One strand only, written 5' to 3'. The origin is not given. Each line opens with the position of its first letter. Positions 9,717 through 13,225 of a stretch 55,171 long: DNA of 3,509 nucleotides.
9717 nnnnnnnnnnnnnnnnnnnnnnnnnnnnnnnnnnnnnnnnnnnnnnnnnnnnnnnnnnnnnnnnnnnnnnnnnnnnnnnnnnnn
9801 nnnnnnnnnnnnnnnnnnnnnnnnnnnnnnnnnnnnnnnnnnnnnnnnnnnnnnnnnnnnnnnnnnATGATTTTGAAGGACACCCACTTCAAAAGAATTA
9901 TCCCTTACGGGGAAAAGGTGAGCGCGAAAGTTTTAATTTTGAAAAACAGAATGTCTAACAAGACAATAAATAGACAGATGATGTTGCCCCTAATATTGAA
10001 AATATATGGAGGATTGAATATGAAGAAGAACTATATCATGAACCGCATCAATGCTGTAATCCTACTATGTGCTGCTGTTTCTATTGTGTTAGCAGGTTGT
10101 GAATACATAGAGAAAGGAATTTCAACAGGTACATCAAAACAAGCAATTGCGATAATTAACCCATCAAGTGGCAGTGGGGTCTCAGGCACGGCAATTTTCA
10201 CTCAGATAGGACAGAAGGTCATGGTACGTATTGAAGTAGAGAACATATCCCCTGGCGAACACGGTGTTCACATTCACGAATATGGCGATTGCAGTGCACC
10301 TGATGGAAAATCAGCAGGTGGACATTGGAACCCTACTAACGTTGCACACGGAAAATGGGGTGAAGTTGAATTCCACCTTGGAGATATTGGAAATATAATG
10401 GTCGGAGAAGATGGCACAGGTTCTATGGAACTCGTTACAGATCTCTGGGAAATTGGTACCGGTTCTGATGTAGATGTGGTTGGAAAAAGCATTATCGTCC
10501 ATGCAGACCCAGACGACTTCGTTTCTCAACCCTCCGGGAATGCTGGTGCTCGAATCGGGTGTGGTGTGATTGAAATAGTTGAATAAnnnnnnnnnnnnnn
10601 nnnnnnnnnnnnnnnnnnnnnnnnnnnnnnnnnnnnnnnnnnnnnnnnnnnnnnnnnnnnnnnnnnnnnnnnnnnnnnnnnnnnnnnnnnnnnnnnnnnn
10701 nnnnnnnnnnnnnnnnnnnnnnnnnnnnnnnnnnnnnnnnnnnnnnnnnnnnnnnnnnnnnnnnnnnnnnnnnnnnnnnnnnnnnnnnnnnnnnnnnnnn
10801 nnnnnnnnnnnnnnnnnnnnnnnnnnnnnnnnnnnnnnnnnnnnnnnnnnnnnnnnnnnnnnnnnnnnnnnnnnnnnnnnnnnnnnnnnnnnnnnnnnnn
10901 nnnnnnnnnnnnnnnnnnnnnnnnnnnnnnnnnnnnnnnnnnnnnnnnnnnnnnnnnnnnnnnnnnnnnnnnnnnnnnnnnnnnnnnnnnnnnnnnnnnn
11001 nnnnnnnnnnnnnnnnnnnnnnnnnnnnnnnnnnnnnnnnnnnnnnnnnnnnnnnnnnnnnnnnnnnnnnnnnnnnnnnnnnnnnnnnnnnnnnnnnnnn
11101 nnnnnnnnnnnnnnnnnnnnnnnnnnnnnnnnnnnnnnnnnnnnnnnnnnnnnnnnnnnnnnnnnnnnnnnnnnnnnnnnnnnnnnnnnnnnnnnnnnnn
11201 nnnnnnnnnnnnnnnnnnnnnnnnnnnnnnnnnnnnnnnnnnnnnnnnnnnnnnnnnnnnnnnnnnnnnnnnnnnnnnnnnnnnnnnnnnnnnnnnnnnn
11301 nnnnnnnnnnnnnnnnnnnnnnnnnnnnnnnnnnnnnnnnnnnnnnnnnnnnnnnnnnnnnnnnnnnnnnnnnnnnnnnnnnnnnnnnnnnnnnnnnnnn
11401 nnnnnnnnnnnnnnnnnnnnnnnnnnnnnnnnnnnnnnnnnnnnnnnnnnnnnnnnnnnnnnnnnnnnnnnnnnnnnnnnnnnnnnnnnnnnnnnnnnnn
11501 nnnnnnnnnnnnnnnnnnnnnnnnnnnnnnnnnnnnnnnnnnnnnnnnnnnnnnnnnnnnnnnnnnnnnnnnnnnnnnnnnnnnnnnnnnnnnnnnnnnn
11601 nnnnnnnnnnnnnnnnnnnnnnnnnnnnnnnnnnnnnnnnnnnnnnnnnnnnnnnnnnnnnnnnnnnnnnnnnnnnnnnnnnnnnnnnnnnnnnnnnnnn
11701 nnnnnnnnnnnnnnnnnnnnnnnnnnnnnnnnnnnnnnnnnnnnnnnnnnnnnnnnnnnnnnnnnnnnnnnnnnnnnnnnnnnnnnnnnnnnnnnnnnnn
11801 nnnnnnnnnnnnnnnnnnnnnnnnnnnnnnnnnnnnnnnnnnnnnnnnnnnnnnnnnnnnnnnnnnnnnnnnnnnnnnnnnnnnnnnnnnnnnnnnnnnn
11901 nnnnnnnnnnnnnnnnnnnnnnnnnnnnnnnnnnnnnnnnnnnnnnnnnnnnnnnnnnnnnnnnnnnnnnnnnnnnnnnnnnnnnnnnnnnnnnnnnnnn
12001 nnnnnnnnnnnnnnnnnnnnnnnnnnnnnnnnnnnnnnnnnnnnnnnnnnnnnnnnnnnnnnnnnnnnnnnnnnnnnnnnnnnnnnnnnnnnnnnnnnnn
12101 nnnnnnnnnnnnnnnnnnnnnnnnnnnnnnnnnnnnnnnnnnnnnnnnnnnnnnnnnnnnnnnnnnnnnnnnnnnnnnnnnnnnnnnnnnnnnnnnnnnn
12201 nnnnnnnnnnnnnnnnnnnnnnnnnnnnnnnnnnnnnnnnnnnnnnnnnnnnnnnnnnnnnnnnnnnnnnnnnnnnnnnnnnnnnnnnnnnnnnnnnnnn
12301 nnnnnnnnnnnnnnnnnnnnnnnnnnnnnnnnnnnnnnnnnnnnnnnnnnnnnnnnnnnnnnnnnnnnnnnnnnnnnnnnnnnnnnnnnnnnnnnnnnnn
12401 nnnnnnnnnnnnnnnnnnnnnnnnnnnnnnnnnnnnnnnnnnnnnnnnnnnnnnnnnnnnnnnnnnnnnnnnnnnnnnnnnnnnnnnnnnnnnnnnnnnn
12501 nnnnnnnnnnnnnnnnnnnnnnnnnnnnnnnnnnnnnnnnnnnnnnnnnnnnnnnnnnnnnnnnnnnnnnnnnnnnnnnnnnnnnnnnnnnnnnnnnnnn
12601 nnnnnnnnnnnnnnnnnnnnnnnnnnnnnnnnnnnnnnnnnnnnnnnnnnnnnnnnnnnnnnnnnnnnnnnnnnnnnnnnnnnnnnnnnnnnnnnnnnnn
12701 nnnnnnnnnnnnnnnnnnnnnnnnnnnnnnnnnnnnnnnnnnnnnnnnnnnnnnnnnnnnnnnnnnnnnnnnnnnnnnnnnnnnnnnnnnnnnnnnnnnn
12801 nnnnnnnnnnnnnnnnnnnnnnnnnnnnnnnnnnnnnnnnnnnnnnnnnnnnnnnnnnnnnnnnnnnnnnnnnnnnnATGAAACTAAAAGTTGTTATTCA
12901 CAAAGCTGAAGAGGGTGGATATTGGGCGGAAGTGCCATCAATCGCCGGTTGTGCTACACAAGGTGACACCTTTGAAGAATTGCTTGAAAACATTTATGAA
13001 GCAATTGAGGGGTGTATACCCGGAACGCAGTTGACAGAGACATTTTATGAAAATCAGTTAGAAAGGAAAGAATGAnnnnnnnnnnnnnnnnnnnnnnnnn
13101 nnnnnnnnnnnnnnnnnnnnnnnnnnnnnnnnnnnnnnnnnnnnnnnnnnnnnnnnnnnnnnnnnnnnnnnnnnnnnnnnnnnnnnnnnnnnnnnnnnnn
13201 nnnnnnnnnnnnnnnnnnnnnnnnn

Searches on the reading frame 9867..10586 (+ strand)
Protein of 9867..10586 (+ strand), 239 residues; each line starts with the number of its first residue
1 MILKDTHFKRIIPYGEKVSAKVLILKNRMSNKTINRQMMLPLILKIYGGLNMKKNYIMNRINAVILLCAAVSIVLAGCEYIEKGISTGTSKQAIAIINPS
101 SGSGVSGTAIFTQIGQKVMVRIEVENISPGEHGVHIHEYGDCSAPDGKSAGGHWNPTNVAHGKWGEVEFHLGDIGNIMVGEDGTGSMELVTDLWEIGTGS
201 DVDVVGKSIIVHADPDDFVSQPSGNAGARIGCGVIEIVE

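Call 8: search_protein_families(library=pfam, proteins=[window:9867-10586:+], max_evalue=0.00001)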
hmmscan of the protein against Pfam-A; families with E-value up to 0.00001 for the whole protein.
window:9867-10586:+ (239 aa): 1 family
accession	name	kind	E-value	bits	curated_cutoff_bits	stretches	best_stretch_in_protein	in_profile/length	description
PF00080.25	Sod_Cu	-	2.1e-41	141.9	28.9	1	105-235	1-133/133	Copper/zinc superoxide dismutase (SODC)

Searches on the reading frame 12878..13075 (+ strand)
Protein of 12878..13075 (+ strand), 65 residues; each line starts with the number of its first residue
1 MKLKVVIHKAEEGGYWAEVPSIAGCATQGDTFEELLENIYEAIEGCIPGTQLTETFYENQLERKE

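Call 3: search_protein_families(library=pfam, proteins=[window:12878-13075:+], max_evalue=0.01)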
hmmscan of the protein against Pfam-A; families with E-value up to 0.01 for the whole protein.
window:12878-13075:+ (65 aa): 2 families
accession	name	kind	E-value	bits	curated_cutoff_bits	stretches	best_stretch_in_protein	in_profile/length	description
PF15919.11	HicB_lk_antitox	-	1.7e-07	31.9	27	1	5-49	3-47/123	HicB_like antitoxin of bacterial toxin-antitoxin system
PF21748.3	UPF0150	-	2e-06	28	27.3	1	8-45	13-51/64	UPF0150-like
